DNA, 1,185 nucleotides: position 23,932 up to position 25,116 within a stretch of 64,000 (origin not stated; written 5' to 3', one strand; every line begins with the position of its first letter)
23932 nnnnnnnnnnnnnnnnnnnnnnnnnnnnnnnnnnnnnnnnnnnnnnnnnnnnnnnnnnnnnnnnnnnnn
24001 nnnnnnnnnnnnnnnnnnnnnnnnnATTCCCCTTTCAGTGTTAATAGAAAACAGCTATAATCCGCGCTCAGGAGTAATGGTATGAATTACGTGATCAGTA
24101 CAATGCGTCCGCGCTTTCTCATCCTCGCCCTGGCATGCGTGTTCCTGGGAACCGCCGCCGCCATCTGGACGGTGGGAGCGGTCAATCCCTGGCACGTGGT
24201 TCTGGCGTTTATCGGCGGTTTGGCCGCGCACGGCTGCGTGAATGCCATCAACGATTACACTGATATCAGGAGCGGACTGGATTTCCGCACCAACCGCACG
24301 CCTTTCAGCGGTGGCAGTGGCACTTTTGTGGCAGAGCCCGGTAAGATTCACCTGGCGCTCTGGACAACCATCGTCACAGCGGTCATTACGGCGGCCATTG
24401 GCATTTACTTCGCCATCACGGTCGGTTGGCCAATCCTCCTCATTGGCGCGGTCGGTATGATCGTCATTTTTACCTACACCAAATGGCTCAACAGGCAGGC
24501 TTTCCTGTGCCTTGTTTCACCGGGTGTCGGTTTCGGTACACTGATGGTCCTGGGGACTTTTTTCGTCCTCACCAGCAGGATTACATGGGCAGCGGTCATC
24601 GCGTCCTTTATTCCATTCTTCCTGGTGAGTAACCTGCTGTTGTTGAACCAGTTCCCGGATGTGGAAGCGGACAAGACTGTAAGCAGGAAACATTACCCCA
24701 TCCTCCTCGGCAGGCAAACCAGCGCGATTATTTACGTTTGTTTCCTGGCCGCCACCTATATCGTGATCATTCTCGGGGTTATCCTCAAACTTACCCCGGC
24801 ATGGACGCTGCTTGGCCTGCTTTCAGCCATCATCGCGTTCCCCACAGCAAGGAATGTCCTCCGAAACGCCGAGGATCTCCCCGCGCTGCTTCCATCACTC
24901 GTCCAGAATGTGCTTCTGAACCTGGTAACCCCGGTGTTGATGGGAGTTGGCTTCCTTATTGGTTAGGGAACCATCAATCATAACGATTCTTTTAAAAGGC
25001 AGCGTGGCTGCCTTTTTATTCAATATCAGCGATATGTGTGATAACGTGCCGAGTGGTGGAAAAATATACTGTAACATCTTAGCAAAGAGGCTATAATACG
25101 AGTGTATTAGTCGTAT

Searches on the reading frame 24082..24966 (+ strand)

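Call 67: search_protein_families(library=pfam, proteins=[window:24082-24966:+], max_evalue=0.0001)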
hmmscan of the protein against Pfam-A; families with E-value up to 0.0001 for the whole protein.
window:24082-24966:+ (294 aa): 1 family
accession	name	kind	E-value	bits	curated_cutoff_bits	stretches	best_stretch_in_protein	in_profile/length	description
PF01040.23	UbiA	-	4.9e-27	95.2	34.2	1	17-262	2-234/250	UbiA prenyltransferase family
